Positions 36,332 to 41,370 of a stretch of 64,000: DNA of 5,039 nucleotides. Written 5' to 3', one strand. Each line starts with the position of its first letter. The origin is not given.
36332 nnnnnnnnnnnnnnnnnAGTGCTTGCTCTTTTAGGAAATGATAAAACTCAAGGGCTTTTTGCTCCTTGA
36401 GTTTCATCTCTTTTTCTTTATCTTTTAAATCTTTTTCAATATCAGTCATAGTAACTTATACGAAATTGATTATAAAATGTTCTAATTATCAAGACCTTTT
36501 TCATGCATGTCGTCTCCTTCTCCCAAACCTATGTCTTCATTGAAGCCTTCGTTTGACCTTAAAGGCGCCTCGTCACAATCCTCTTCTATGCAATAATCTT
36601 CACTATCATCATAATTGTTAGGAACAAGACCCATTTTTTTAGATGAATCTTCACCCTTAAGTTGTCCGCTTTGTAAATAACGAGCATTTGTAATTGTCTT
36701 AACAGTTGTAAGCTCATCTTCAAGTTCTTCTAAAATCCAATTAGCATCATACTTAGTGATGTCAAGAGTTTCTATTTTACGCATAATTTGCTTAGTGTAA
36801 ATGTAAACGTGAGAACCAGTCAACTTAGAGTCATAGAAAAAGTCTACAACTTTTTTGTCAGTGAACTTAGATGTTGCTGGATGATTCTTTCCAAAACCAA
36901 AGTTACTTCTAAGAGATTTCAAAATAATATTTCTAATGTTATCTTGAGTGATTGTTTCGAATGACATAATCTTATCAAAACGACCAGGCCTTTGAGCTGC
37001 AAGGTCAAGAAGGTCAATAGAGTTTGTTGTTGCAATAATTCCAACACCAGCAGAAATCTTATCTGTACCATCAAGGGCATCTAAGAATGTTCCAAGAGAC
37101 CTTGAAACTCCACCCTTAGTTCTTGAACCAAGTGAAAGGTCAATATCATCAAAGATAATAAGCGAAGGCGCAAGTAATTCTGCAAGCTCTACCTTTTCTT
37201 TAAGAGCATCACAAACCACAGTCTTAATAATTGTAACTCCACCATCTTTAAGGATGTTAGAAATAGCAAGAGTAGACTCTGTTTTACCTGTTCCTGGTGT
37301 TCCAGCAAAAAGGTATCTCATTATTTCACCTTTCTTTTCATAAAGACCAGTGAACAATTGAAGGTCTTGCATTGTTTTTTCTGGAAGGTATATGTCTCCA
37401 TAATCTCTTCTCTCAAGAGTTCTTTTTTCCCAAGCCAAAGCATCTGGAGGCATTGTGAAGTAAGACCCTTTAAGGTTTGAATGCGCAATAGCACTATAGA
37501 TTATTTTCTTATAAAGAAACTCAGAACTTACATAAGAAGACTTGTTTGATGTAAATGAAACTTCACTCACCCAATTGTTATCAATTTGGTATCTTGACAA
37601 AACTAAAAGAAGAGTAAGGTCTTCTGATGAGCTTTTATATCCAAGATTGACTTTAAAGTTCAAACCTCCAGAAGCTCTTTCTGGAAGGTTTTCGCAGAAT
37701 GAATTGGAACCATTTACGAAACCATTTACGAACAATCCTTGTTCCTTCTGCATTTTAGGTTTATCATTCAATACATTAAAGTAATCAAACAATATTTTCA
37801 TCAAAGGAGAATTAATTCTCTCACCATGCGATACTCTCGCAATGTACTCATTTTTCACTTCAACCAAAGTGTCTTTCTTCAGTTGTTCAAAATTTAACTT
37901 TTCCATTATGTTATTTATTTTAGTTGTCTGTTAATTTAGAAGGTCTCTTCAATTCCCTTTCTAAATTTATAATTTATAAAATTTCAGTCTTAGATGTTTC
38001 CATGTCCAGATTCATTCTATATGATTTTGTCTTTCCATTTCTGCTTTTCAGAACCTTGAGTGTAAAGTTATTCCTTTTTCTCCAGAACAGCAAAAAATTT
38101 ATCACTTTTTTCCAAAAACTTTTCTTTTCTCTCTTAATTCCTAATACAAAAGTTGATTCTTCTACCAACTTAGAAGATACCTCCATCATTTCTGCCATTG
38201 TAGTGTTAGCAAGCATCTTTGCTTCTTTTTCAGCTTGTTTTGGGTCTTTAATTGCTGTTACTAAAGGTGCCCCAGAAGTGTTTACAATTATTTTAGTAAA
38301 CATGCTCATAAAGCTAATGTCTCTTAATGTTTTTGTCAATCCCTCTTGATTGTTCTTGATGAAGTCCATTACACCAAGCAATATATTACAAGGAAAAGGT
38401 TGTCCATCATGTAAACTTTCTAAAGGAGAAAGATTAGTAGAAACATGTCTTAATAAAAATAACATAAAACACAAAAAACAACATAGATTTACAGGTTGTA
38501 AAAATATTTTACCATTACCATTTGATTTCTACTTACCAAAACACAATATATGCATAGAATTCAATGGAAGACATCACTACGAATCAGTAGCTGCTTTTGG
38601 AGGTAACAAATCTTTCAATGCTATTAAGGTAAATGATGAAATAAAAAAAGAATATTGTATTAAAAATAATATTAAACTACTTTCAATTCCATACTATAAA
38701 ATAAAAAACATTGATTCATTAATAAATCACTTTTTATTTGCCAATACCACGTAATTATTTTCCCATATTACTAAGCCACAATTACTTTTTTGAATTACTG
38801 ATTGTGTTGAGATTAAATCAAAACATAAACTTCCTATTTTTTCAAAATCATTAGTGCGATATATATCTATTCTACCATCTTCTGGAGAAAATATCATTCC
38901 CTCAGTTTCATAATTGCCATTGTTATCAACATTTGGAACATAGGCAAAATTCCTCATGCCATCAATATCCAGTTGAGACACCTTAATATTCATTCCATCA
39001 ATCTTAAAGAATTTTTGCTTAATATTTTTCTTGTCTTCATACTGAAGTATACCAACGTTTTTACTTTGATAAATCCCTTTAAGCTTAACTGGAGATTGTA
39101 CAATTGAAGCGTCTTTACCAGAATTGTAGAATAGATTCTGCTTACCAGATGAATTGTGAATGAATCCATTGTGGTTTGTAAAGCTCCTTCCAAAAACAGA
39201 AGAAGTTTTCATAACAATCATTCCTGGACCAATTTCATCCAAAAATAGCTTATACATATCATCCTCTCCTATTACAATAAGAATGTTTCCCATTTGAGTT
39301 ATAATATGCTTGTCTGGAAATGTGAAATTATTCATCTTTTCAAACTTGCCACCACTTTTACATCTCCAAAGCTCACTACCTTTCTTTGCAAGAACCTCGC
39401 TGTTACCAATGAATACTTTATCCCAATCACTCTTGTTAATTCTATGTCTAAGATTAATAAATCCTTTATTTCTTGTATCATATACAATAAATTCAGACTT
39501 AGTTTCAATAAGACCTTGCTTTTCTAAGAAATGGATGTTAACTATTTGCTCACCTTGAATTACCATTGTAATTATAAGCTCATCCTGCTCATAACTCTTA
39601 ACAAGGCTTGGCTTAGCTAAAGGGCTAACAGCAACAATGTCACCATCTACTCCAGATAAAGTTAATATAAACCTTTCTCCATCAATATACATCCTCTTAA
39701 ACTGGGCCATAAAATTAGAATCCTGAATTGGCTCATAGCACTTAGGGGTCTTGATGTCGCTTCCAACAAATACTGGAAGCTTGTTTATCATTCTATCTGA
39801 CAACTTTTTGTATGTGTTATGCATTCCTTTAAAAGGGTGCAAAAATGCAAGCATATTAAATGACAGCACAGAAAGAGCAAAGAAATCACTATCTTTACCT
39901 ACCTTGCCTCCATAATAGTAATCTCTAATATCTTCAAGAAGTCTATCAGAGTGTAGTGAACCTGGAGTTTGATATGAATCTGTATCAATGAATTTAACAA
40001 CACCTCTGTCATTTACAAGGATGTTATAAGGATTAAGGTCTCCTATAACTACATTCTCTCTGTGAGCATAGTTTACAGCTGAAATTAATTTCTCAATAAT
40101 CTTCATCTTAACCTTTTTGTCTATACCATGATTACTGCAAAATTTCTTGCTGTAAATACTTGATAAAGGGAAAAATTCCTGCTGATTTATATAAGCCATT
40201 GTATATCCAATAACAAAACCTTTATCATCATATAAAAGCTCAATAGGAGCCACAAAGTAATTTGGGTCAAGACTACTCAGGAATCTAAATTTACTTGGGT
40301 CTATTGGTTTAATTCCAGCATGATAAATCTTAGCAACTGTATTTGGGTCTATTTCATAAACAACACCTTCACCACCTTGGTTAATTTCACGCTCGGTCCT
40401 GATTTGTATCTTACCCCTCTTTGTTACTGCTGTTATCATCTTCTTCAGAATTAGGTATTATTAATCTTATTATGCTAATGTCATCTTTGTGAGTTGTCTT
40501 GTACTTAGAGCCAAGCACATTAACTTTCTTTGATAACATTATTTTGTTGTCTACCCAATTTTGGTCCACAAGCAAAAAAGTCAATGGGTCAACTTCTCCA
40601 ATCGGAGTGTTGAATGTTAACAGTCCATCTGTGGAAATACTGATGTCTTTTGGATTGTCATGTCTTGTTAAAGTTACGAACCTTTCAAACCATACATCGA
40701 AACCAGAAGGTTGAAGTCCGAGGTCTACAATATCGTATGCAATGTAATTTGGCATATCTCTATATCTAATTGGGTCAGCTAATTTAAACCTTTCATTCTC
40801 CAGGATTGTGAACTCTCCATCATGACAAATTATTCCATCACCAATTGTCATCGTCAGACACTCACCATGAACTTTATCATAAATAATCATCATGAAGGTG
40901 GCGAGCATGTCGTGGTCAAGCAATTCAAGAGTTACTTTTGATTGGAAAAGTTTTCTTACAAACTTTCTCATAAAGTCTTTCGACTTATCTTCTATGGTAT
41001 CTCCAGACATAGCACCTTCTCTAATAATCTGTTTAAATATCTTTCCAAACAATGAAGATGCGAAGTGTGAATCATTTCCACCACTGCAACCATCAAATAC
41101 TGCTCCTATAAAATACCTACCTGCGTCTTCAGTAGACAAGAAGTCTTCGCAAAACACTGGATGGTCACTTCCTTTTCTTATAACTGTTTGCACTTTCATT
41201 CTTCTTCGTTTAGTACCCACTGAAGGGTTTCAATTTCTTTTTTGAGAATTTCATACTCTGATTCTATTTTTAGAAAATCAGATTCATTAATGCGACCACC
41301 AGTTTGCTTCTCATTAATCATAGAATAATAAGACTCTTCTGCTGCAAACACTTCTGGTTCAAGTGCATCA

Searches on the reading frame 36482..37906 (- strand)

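Call 29: search_protein_families(library=pfam, proteins=[window:36482-37906:-], max_evalue=0.001)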
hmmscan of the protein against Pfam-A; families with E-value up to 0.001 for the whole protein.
window:36482-37906:- (474 aa): 1 family
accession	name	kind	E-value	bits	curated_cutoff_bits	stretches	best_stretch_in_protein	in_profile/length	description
PF00004.35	AAA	-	9.8e-15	55.6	21.2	1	199-317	2-130/131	ATPase family associated with various cellular activities (AAA)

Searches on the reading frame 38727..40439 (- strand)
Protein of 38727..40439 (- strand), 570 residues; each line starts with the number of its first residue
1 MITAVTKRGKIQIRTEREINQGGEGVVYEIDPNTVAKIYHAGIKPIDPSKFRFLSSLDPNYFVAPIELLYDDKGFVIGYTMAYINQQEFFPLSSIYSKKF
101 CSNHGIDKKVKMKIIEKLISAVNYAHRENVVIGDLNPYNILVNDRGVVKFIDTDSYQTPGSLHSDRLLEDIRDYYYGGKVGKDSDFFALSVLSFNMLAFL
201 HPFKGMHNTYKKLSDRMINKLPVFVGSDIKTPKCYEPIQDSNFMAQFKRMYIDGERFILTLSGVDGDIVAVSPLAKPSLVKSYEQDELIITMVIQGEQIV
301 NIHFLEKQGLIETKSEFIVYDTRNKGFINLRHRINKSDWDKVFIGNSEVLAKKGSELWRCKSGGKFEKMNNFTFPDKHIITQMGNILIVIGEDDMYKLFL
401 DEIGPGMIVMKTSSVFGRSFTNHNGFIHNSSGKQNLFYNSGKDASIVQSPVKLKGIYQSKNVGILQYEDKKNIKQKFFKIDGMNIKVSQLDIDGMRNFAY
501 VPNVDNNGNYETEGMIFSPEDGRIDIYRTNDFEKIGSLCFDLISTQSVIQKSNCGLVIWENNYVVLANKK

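Call 10: search_protein_families(library=phrogs, proteins=[window:38727-40439:-], max_evalue=0.001)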
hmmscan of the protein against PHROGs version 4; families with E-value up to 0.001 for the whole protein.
window:38727-40439:- (570 aa): 2 families
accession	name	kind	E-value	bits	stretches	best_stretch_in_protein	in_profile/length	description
phrog_37888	-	unknown function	2.1e-09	37.4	1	13-158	13-165/646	-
phrog_2361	-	other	4.5e-05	23.6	1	106-152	107-153/415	serine-threonine kinase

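Call 29: search_protein_families(library=pfam, proteins=[window:38727-40439:-], max_evalue=0.001)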
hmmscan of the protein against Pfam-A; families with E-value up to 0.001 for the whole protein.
window:38727-40439:- (570 aa): 1 family
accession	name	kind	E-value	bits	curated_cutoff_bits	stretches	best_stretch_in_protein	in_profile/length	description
PF00069.31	Pkinase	-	7e-09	35.9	31.7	1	64-216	62-212/263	Protein kinase domain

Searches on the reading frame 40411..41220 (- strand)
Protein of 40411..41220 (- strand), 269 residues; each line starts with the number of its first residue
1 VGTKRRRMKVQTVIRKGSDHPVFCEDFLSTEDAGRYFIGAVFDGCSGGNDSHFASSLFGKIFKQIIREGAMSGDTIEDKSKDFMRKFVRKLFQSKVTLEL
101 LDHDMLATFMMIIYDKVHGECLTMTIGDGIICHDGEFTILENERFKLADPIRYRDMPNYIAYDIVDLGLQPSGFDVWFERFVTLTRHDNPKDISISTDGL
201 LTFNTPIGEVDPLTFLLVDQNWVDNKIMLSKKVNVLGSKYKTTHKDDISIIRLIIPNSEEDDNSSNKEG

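Call 71: search_protein_families(library=pfam, proteins=[window:40411-41220:-], max_evalue=0.001)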
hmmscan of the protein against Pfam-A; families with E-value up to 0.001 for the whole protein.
window:40411-41220:- (269 aa): 1 family
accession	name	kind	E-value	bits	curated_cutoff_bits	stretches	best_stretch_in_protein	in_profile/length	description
PF13672.11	PP2C_2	-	3.6e-08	33.6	24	1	23-200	11-174/209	Protein phosphatase 2C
